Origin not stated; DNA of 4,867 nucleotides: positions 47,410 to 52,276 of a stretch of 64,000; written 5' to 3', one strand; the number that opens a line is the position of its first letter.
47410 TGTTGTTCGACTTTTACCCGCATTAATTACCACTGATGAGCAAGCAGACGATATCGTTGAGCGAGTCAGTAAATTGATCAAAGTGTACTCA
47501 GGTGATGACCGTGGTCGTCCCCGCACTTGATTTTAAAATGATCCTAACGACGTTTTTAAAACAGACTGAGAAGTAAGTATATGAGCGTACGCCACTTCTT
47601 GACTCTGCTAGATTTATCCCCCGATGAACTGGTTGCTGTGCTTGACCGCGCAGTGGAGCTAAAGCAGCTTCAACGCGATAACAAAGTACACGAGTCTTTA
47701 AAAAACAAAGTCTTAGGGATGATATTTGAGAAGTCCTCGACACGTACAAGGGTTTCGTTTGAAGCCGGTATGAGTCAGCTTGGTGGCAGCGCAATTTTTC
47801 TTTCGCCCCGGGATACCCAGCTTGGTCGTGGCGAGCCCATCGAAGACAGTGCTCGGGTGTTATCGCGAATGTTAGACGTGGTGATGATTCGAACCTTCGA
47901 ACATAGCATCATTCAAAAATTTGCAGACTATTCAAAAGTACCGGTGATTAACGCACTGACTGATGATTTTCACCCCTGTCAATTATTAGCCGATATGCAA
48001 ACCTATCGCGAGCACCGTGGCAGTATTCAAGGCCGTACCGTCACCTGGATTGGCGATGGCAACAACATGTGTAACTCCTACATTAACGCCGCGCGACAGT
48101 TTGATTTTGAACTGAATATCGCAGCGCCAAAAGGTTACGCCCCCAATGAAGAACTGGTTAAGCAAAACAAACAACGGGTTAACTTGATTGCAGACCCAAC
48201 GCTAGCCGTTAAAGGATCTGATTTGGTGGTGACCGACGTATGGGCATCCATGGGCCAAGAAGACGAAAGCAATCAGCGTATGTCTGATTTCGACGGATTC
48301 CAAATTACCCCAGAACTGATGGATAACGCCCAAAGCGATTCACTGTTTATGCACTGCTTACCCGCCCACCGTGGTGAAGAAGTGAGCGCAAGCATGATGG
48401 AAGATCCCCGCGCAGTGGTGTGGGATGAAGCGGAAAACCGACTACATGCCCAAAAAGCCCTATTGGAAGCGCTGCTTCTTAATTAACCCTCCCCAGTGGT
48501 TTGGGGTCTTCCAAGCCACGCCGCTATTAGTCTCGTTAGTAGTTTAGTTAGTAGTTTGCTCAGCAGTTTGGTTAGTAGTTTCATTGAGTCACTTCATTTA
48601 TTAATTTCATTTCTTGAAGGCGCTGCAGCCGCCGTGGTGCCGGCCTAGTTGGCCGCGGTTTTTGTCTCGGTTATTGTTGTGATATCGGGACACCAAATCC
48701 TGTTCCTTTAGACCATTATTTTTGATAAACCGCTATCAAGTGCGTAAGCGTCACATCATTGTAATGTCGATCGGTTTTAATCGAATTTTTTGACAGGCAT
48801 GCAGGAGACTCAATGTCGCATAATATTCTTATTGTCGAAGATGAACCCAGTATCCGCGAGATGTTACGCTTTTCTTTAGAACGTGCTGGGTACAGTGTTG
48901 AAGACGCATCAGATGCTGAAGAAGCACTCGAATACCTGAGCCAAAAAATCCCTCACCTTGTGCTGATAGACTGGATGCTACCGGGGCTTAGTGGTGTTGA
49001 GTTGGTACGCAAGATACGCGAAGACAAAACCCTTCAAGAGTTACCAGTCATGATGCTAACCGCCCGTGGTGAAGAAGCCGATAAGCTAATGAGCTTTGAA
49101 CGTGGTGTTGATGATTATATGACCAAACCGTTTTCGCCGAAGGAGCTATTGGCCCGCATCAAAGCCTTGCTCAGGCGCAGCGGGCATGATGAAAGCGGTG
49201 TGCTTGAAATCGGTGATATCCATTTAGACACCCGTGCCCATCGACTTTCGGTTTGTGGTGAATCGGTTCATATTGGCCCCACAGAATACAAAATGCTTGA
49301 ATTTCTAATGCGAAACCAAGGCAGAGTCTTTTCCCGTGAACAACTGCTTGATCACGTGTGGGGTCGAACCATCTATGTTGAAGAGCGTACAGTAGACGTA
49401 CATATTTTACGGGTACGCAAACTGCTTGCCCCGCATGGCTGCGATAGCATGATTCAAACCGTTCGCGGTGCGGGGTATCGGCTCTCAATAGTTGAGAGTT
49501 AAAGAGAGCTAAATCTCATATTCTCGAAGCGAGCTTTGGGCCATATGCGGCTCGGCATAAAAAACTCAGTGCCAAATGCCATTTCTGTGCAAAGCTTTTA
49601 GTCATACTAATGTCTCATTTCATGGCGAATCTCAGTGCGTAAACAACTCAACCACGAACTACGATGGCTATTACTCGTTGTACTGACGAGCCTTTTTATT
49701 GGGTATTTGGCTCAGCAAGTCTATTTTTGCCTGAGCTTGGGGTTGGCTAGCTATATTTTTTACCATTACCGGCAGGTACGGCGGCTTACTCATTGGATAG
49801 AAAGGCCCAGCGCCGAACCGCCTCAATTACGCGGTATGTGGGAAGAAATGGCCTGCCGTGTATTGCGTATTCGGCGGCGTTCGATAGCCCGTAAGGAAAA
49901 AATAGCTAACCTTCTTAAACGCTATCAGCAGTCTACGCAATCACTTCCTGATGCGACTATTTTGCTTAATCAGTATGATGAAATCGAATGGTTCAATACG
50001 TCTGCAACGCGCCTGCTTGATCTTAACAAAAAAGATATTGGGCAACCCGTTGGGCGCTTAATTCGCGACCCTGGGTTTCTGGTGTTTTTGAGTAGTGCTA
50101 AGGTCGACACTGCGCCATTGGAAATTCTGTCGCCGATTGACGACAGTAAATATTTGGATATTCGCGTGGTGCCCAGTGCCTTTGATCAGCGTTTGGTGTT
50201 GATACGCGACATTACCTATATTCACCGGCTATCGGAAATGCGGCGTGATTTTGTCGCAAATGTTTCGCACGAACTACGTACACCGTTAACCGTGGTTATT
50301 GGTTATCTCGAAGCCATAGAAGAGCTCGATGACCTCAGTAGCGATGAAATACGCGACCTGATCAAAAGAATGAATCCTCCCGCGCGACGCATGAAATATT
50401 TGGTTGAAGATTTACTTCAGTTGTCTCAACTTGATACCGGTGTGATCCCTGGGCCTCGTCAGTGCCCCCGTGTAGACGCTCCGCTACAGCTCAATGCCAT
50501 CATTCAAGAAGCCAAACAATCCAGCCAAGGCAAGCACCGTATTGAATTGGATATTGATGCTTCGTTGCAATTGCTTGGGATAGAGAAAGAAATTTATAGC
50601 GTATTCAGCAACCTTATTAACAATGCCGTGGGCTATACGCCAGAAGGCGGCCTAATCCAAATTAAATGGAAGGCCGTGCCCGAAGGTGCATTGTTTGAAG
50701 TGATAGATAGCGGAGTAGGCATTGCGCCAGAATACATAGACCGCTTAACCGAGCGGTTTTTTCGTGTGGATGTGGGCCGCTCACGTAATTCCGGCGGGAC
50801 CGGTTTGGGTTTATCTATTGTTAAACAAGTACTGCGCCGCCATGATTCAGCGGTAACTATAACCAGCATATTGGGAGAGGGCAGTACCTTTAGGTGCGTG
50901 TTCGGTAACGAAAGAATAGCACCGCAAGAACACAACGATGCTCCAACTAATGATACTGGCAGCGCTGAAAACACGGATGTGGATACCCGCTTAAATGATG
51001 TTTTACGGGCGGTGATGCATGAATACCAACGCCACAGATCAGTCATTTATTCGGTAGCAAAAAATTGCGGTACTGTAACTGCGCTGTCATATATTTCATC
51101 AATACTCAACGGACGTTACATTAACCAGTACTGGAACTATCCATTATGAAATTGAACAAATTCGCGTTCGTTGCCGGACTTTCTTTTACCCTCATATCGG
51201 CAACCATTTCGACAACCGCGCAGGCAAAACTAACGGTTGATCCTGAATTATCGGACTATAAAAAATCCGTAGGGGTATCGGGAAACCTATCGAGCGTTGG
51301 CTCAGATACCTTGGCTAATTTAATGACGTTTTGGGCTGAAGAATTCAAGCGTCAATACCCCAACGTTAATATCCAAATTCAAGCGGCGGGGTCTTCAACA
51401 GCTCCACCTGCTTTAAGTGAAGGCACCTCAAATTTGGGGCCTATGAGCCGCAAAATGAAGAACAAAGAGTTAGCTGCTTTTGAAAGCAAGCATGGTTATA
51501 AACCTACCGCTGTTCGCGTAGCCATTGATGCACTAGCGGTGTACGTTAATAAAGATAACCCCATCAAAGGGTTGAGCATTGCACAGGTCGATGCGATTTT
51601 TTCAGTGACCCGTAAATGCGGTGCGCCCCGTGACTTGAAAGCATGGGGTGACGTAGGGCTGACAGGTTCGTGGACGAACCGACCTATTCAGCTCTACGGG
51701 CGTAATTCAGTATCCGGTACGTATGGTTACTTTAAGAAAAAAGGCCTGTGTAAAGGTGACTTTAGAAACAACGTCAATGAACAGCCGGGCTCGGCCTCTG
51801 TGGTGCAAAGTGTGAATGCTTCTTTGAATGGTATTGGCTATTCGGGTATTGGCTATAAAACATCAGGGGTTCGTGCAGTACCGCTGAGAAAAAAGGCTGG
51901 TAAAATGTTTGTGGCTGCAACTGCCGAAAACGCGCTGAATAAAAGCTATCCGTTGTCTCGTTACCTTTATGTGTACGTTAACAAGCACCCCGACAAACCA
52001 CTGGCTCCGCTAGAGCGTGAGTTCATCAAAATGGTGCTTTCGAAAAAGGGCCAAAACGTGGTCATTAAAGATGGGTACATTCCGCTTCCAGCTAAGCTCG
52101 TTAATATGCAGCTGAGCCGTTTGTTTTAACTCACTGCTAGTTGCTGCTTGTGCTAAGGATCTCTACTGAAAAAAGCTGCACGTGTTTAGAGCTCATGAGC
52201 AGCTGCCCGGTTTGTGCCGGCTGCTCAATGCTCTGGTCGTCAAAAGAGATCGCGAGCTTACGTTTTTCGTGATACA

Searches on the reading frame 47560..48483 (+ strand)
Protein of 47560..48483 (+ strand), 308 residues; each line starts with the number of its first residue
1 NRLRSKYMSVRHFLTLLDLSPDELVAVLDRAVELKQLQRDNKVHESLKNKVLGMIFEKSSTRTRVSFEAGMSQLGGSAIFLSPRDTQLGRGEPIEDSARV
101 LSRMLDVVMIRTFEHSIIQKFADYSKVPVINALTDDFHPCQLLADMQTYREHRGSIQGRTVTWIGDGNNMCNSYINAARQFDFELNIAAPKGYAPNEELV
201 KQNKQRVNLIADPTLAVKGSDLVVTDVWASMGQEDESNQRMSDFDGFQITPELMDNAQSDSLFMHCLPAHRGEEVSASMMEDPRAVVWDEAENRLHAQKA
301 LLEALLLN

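Call 53: search_protein_families(library=pfam, proteins=[window:47560-48483:+], max_evalue=0.000001)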
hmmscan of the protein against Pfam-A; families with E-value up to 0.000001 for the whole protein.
window:47560-48483:+ (308 aa): 2 families
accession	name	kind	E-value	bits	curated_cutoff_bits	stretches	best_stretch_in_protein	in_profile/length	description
PF00185.30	OTCace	-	1.2e-52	178.6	29.4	1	157-304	1-156/157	Aspartate/ornithine carbamoyltransferase, Asp/Orn binding domain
PF02729.26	OTCace_N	-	1.5e-52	178.1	29.9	1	11-151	1-148/148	Aspartate/ornithine carbamoyltransferase, carbamoyl-P binding domain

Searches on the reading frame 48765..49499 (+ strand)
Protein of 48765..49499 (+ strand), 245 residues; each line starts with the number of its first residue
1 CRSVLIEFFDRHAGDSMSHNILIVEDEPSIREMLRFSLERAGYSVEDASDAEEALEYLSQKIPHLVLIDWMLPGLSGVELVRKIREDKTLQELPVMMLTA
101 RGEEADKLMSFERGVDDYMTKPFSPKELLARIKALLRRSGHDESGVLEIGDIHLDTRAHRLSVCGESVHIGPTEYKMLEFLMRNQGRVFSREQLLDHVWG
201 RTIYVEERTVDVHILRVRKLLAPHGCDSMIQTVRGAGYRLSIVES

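Call 53: search_protein_families(library=pfam, proteins=[window:48765-49499:+], max_evalue=0.000001)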
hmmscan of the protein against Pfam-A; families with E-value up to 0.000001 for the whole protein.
window:48765-49499:+ (245 aa): 2 families
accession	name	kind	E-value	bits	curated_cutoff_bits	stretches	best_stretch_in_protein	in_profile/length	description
PF00072.30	Response_reg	-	3.7e-30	104.8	30.2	1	21-133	1-111/111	Response regulator receiver domain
PF00486.34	Trans_reg_C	-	1.8e-27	95.7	26.2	1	165-240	1-77/77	Transcriptional regulatory protein, C terminal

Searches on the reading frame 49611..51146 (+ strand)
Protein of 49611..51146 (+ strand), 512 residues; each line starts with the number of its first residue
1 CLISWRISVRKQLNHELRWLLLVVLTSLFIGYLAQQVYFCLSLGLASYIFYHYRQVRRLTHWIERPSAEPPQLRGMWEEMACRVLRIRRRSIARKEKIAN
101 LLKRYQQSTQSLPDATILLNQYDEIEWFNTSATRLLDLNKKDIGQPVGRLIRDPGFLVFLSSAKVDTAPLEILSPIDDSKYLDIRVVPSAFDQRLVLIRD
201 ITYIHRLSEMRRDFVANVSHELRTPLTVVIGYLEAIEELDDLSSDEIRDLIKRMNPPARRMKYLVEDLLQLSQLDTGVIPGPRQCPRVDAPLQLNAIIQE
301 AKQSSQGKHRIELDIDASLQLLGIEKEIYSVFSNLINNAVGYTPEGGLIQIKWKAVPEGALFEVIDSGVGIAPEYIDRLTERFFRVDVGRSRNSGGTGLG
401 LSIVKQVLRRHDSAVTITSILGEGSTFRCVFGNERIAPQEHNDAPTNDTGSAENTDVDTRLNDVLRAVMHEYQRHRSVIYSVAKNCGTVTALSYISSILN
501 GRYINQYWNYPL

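Call 53: search_protein_families(library=pfam, proteins=[window:49611-51146:+], max_evalue=0.000001)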
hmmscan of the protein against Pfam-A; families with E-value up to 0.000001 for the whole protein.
window:49611-51146:+ (512 aa): 3 families
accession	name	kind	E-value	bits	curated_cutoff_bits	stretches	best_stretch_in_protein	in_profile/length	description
PF02518.31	HATPase_c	-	2.1e-22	80.1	26.4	1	325-431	3-107/111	Histidine kinase-, DNA gyrase B-, and HSP90-like ATPase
PF00512.31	HisKA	-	1.9e-18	66.7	26.9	1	210-277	1-66/66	His Kinase A (phospho-acceptor) domain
PF11808.13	PhoR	-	3.4e-16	59.8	27.1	1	15-95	4-85/86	Phosphate regulon sensor protein PhoR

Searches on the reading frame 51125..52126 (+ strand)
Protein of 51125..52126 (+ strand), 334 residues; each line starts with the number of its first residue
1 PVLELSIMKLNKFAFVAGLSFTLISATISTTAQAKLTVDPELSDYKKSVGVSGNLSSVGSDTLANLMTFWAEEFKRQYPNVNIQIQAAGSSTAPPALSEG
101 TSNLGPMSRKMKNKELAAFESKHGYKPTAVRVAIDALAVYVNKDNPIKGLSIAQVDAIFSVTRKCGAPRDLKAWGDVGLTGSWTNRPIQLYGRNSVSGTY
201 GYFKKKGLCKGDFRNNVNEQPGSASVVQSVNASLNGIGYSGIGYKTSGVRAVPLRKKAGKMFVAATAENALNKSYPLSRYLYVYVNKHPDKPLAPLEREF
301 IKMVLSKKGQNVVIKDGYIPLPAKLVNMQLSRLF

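Call 53: search_protein_families(library=pfam, proteins=[window:51125-52126:+], max_evalue=0.000001)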
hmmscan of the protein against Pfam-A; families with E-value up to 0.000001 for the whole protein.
window:51125-52126:+ (334 aa): 1 family
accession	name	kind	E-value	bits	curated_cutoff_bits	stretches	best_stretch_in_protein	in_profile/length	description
PF12849.12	PBP_like_2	-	2.4e-30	106.7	27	1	51-307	8-266/267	PBP superfamily domain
